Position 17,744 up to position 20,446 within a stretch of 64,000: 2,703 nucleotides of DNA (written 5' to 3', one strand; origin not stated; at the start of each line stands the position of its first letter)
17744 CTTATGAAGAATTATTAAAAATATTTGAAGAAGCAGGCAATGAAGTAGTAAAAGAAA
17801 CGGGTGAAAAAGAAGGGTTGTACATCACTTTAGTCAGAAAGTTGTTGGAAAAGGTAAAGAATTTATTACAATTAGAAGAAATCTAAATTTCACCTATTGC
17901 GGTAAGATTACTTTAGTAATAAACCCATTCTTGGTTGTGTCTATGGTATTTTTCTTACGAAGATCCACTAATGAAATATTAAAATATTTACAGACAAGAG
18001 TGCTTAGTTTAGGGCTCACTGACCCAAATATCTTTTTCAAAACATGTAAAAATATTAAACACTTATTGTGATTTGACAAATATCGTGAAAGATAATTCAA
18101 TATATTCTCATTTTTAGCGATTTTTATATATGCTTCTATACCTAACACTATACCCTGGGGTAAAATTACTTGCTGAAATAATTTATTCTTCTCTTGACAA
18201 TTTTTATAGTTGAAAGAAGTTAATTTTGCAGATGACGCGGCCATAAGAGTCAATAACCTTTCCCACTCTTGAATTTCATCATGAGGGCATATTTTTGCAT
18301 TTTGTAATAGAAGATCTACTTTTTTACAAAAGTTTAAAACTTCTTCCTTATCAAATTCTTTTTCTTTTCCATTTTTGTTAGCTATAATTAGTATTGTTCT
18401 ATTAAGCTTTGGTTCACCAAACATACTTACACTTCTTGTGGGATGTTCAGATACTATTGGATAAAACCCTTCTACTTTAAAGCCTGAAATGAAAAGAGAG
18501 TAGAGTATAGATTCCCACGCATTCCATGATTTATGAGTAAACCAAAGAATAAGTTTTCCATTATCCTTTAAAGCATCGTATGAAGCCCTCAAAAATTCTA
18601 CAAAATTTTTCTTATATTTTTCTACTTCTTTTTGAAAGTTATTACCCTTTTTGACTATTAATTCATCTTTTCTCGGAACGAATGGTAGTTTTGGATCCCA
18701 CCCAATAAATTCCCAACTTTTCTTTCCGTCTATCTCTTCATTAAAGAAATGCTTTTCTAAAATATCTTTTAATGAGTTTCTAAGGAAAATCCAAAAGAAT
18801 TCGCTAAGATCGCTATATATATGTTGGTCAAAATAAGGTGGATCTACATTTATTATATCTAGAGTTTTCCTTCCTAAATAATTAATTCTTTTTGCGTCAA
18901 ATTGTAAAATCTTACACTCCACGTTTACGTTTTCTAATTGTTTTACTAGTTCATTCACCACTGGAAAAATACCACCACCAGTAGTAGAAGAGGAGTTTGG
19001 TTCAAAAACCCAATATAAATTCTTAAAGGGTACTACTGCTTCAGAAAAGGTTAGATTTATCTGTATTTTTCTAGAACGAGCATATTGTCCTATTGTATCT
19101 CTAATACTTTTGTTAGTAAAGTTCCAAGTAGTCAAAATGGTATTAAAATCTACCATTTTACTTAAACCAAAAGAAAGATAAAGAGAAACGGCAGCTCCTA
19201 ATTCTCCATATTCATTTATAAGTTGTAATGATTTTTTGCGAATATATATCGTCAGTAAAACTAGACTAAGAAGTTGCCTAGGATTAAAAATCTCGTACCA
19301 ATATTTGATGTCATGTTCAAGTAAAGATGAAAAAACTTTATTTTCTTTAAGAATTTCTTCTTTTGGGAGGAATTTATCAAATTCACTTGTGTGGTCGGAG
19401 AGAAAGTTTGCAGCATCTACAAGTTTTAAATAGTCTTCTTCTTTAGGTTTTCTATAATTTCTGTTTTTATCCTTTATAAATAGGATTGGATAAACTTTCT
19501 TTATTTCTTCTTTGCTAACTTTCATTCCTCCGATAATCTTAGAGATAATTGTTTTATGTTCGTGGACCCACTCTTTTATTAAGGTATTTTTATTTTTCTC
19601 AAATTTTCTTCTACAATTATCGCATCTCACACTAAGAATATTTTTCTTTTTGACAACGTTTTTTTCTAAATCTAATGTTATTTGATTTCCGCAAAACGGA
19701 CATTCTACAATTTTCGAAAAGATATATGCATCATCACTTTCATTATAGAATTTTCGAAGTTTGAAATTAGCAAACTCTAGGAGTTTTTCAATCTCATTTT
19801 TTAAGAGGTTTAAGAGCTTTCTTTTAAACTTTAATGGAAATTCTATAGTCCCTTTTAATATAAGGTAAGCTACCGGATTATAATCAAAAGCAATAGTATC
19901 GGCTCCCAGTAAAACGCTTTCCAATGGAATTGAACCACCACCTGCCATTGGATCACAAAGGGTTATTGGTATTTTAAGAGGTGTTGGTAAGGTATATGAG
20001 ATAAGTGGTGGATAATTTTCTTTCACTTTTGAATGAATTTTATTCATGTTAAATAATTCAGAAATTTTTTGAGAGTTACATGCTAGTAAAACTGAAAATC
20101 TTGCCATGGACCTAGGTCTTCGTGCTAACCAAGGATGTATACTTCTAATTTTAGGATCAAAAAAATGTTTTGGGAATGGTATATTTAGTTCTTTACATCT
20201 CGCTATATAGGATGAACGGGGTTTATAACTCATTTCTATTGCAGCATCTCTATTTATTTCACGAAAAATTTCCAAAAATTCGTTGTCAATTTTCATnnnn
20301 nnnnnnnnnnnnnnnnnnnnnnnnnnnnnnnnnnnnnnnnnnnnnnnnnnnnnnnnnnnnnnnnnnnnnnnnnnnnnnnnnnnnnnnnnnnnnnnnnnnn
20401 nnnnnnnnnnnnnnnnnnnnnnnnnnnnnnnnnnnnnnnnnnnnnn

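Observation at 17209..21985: Composite defense locus: DUF262-HNH nuclease + small ORF + 800-aa DUF1156-type methyltransferase, convergent with a PD-(D/E)xK-like nuclease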

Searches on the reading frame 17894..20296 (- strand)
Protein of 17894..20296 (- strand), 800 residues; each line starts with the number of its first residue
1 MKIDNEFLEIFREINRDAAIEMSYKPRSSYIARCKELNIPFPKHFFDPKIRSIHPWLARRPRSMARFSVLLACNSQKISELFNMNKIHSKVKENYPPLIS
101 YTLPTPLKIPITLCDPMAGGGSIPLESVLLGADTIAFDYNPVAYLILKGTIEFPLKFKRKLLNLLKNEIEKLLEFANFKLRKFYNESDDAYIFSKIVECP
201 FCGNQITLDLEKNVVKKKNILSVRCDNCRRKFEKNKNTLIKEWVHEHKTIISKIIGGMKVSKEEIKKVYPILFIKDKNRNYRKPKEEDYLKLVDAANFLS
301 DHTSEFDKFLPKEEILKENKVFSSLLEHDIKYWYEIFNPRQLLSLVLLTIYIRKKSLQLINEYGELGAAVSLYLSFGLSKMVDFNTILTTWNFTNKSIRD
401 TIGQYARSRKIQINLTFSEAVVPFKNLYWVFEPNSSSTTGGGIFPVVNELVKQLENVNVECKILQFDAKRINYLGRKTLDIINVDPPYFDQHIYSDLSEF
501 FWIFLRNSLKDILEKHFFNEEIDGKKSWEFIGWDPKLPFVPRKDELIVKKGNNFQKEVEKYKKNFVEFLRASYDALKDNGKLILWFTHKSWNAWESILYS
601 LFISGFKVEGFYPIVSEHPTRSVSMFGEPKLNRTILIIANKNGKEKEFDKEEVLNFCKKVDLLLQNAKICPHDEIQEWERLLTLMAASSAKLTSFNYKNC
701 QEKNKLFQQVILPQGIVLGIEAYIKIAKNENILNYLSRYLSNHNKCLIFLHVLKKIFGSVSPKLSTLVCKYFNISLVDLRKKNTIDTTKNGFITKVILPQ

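Call 4: search_protein_families(library=pfam, proteins=[window:17894-20296:-], max_evalue=0.01)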
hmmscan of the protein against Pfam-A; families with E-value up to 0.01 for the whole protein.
window:17894-20296:- (800 aa): 4 families
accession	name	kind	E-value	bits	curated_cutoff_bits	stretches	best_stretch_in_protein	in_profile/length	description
PF14354.12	Lar_restr_allev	-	0.00011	22.8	28.6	1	197-243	4-54/58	Restriction alleviation protein Lar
PF05129.18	Zn_ribbon_Elf1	-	0.00048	20.6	29.8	1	194-240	20-64/79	Transcription elongation factor Elf1 like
PF01170.24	UPF0020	-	0.0018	18.5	22.3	0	112-151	31-65/197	RMKL-like, methyltransferase domain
PF13717.11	Zn_ribbon_4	-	0.0091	16.3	30.3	0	196-232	2-35/36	zinc-ribbon domain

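Call 5: search_protein_families(library=padloc, proteins=[window:17894-20296:-], max_evalue=0.01)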
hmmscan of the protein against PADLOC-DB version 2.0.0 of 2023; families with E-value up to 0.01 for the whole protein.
window:17894-20296:- (800 aa): 7 families
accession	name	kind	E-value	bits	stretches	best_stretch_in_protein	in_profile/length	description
PDLC00661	HmaB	-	1.9e-32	110.1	2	366-644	474-726/973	DNA-adenine methylase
PDLC00660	HmaB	-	3.8e-31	105.8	2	367-643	474-725/967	DNA-adenine methylase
PDLC03352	MTase_II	-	1.6e-30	103.8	2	280-696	363-795/1023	Type II methyltransferase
PDLC02189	DUF1156_MTase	-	3.4e-22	76.5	2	276-653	383-690/944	-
PDLC03314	MTase_II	-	2.6e-12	43.7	2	480-647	548-684/944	Type II methyltransferase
PDLC03233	MTase_II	-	3.8e-11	40.2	1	334-628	362-631/731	Type II methyltransferase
PDLC03367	MTase_II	-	1.6e-07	28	1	113-263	45-190/633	Type II methyltransferase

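Call 6: search_protein_families(library=ncbifam, proteins=[window:17894-20296:-], max_evalue=0.01)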
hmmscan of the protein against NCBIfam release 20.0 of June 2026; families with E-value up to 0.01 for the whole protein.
window:17894-20296:- (800 aa): 3 families
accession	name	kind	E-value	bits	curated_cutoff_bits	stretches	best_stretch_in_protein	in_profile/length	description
NF042963.1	DUF1156_antiphage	equivalog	3e-30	105.1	1000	3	275-515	403-610/960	anti-phage-associated DUF1156 domain-containing protein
TIGR03655.1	anti_R_Lar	subfamily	0.00016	21.9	39.6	1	198-243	3-51/55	Lar family restriction alleviation protein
TIGR01177.1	TIGR01177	hypoth_equivalog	0.0011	18.4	316.55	0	112-139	185-212/330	TIGR01177 family methyltransferase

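Call 10: find_homologous_proteins(query=window:17894-20296:-)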
Query window:17894-20296:- (800 aa): 483 proteins with E <= 0.001 among 8000 candidates; the best 120 are listed.
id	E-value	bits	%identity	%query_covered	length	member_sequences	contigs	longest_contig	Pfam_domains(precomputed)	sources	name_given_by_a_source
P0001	0.0e+0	1816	100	100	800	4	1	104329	-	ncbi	-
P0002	1.4e-287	974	56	99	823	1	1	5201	-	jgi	-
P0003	2.6e-286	970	56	98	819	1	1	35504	-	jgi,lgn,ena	-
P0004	3.3e-284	963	55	99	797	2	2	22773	PF01170.25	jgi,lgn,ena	-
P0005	7.7e-283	959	55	98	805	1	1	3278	PF01170.25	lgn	-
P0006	3.6e-282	956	56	98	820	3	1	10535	-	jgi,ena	-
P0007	3.6e-279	947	55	97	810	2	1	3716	PF01170.25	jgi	-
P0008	2.1e-278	944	55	97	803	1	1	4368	PF01170.25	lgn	-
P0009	3.6e-278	943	55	97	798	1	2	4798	PF01170.25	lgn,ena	-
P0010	2.5e-273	927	54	99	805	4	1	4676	PF01170.25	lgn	-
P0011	5.5e-273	926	54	96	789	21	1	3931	PF01170.25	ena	-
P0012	2.3e-266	904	53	98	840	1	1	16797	-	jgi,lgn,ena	-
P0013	1.1e-260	885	53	97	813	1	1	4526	PF01170.25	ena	-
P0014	1.8e-241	822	48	98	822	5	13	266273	-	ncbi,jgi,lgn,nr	ncbi:MAG: hypothetical protein QXN15_07520 [Candidatus Jordarchaeales archaeon]|nr:DUF1156 domain-co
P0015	2.5e-200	686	51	76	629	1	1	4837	-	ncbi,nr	ncbi:MAG: hypothetical protein J7L20_05465, partial [Thermoplasmata archaeon]|nr:hypothetical protei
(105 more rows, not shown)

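Call 11: find_encoding_contigs(protein=window:17894-20296:-, flank=10000, max_places=6)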
Protein window:17894-20296:- (800 aa): no gene with exactly this product is on record in the collection.

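Call 12: find_encoding_contigs(protein=P0003, flank=8000, max_places=2)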
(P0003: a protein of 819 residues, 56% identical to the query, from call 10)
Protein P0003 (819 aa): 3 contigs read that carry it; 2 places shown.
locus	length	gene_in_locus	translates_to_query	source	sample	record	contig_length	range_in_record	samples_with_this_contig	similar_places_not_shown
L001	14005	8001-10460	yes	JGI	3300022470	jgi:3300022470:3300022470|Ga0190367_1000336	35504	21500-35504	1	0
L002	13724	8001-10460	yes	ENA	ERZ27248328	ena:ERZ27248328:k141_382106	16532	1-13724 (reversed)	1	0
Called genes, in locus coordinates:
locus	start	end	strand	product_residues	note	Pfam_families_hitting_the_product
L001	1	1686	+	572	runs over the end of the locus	-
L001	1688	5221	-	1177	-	PF00910:RNA_helicase (faint), PF13401:AAA_22 (faint), PF25199:nSTAND_NTPase5 (faint), PF20720:nSTAND3 (weak)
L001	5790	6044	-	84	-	-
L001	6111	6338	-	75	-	-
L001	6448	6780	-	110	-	-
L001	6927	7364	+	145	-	-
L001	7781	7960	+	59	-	-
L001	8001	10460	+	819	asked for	-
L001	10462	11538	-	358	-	-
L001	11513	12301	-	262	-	PF09520:HinfI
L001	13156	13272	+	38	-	-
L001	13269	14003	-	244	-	?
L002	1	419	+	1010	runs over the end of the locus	PF16216:GxGYxYP_N, PF20957:GxGYxYP_N_2nd, PF20958:GxGYxYP_N_3rd, PF14323:GxGYxYP_C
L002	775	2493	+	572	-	-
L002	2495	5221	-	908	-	PF13401:AAA_22 (faint), PF25199:nSTAND_NTPase5 (faint), PF00910:RNA_helicase (faint), PF20720:nSTAND3 (weak)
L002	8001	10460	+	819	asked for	-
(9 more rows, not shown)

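Call 13: find_encoding_contigs(protein=P0004, flank=8000, max_places=2)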
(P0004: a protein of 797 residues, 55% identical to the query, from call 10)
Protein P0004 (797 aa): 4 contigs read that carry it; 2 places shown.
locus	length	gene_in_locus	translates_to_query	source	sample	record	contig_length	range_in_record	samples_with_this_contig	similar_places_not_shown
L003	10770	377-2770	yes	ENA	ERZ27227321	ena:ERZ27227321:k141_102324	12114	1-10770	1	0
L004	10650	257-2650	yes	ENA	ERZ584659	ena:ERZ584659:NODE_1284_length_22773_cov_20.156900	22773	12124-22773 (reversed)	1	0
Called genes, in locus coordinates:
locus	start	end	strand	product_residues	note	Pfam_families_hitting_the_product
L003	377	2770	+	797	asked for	PF01170:UPF0020 (faint)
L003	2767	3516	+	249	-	PF09520:HinfI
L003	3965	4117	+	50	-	-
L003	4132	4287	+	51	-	-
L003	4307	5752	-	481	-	PF01978:TrmB (faint)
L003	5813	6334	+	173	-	PF02572:CobA_CobO_BtuR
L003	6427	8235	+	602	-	PF00654:Voltage_CLC, PF00571:CBS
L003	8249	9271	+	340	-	PF01874:CitG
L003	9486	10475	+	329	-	-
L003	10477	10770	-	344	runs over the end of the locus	PF04041:Glyco_hydro_130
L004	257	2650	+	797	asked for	PF01170:UPF0020 (faint)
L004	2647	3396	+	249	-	PF09520:HinfI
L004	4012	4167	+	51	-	-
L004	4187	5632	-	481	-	PF01978:TrmB (faint)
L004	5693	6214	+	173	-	PF02572:CobA_CobO_BtuR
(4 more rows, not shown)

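Call 14: find_encoding_contigs(protein=P0014, flank=8000, max_places=3)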
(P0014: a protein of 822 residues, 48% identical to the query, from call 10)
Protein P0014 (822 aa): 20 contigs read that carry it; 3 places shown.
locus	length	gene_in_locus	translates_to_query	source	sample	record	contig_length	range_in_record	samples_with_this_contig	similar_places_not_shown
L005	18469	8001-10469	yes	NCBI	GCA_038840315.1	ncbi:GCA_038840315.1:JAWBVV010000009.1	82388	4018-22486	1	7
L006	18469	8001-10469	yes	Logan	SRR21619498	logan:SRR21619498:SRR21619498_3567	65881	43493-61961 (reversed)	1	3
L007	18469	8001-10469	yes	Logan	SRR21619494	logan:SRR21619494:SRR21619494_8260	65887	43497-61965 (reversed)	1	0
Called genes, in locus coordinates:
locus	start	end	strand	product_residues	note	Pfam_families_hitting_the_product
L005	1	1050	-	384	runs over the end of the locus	PF00108:Thiolase_N, PF02803:Thiolase_C, PF22691:Thiolase_C_1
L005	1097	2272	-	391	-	PF00108:Thiolase_N, PF02803:Thiolase_C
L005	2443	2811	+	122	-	PF13298:LigD_N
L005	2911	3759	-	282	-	PF02540:NAD_synthase, PF00733:Asn_synthase (weak)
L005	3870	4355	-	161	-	PF01850:PIN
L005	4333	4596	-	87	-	-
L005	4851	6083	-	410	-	PF00056:Ldh_1_N (weak), PF03435:Sacchrp_dh_NADP, PF16653:Sacchrp_dh_C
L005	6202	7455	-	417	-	PF02771:Acyl-CoA_dh_N, PF02770:Acyl-CoA_dh_M, PF00441:Acyl-CoA_dh_1, PF22924:ACOX_C_alpha1 (faint), PF08028:Acyl-CoA_dh_2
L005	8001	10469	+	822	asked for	-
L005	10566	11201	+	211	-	PF09520:HinfI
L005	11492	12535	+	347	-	PF00296:Bac_luciferase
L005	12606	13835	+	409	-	PF01210:NAD_Gly3P_dh_N, PF02737:3HCDH_N, PF03446:NAD_binding_2 (faint), PF00725:3HCDH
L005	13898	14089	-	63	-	-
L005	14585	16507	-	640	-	PF00111:Fer2, PF17650:RACo_linker, PF17651:Raco_middle, PF14574:RACo_C_ter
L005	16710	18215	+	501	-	PF06253:MTTB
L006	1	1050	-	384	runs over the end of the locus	PF00108:Thiolase_N, PF02803:Thiolase_C, PF22691:Thiolase_C_1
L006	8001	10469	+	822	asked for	-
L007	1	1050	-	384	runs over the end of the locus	PF00108:Thiolase_N, PF02803:Thiolase_C, PF22691:Thiolase_C_1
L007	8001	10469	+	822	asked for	-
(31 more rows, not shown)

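Call 15: find_encoding_contigs(protein=P0012, flank=8000, max_places=2)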
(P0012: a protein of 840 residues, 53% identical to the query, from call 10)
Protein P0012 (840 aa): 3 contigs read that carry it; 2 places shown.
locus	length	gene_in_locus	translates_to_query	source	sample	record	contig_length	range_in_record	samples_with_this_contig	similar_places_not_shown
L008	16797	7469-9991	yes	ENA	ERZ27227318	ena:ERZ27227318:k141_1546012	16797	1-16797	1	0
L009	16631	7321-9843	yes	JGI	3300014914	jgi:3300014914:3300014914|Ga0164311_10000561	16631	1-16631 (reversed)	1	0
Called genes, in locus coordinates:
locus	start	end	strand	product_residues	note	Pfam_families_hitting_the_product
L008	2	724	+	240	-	?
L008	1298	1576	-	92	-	-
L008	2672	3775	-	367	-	PF13091:PLDc_2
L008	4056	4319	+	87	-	-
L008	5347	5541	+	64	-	-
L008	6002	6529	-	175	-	-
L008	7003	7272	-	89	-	PF25213:HVO_A0261_N (weak)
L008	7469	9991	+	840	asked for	-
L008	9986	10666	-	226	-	PF14511:RE_EcoO109I, PF09520:HinfI (weak)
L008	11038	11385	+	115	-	-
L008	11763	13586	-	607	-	PF03235:GmrSD_N, PF07510:GmrSD_C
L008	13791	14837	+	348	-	-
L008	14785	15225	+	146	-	-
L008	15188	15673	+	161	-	PF04471:Mrr_cat (weak)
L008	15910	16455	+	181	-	-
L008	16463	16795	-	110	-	?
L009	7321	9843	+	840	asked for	-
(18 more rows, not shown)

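Call 29: find_related_loci(query=A2, collection=genome_contigs, flank=8000)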
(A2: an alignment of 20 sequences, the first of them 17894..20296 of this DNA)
Query A2 (800 aa) in genome_contigs; peptide patterns used: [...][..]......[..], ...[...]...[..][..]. (x = any residue, [..] = any of these).
80 stretches matched a pattern; 52 encode a relative of the query (tblastn E <= 1e-3); 50 distinct loci.
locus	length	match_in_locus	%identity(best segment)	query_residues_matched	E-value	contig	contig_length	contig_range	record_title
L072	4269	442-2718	54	10-774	0e+0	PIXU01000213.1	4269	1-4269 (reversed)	MAG: Methanophagales archaeon isolate WYZ-LMO13 WYZ-LMO13_contig305472, whole genome shotgun sequence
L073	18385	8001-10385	48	3-785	0e+0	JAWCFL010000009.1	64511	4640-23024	MAG: Candidatus Jordarchaeales archaeon isolate JZ-1_202007_bins_29 JZ-1_202007_bins_29_scaffold_9, whole genome shotgun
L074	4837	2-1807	51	171-774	0e+0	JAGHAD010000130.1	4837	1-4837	MAG: Thermoplasmata archaeon isolate AUK221 PB_MBMC_175_c_000000000063, whole genome shotgun sequence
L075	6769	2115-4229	38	12-669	2e-148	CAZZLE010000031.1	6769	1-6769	MAG TPA_asm: uncultured archaeon isolate binchicken_co25_133 genome assembly, contig: k141_23246, whole genome shotgun s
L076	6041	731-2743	39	12-640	3e-146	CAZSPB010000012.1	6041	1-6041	MAG TPA_asm: uncultured archaeon isolate binchicken_co6_169 genome assembly, contig: NODE_17372_length_6041_cov_13.76896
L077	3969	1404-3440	38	12-652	1e-149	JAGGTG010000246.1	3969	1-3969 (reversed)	MAG: Candidatus Aerophobetes bacterium isolate AUK042 PB_MANV_042_c_000000001841, whole genome shotgun sequence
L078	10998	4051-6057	38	12-641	2e-144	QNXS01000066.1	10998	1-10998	MAG: Archaeoglobus sp. isolate MAG 85 Ga0232641_1000822, whole genome shotgun sequence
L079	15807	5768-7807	38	12-655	1e-142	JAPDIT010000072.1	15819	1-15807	MAG: Archaeoglobi archaeon isolate S5B11_HD70 c_000000000954, whole genome shotgun sequence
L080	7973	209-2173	40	14-677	3e-141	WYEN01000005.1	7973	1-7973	MAG: Desulfurococcales archaeon isolate EvPrim.Bin15 NODE_1163_length_7973_cov_26.7177, whole genome shotgun sequence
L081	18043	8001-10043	38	3-641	3e-141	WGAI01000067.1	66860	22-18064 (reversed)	MAG: candidate division WOR-3 bacterium isolate S143_50_esom k151_5598, whole genome shotgun sequence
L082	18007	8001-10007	38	12-642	9e-139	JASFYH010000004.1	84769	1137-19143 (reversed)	MAG: Archaeoglobales archaeon isolate JZ-3_D_bin_138 NODE_4_length_84769_cov_3.994519, whole genome shotgun sequence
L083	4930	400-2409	38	6-692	1e-132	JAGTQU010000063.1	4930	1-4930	MAG: Candidatus Bathyarchaeota archaeon isolate QZM_B1_bin_55 QZM_B1_bin_55_scaffold_17185_curated, whole genome shotgun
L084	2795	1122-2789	38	12-530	2e-123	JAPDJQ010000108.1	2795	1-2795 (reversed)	MAG: Thermoplasmatota archaeon isolate S5B3_HD70 c_000000007106, whole genome shotgun sequence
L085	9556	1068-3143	34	2-644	2e-117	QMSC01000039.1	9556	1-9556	MAG: Thermoprotei archaeon isolate B14_G17 B14_Guay17_scaffold_02140, whole genome shotgun sequence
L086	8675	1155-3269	34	13-662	4e-116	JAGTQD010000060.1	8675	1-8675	MAG: Candidatus Bathyarchaeota archaeon isolate JZ_bin_36.1 JZ_bin_36.1_NODE_60, whole genome shotgun sequence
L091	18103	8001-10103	34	13-644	2e-107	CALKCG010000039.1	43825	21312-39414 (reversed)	MAG: uncultured archaeon isolate S1_Bin_METABAT__59_1 genome assembly, contig: c_000002014930, whole genome shotgun sequ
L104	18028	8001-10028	31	48-649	8e-87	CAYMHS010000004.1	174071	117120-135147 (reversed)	MAG TPA_asm: uncultured Thermoproteaceae archaeon isolate SRP141552_co1_85 genome assembly, contig: NODE_20_length_17407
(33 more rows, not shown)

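Call 37: search_protein_families(library=pfam, alignment_id=A4, max_evalue=0.00001)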
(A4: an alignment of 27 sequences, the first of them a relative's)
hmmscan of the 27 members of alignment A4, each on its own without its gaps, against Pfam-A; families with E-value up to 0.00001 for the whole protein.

A. member 1, L086:4123-7275:+ (1050 aa): 0 families

B. families by the number of members that match (of 27 scanned): 7 families
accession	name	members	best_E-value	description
PF01314.23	AFOR_C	1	1.9e-150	Aldehyde ferredoxin oxidoreductase, domains 2 & 3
PF02730.20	AFOR_N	1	8.6e-76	Aldehyde ferredoxin oxidoreductase, N-terminal domain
PF06508.19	QueC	1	1.9e-32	Queuosine biosynthesis protein QueC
PF05942.16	PaREP1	1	2.9e-27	Archaeal PaREP1/PaREP8 family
PF00270.35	DEAD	1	2.5e-25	DEAD/DEAH box helicase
PF00271.37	Helicase_C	1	1.3e-10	Helicase conserved C-terminal domain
PF04851.21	ResIII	1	6.9e-08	Type III restriction enzyme, res subunit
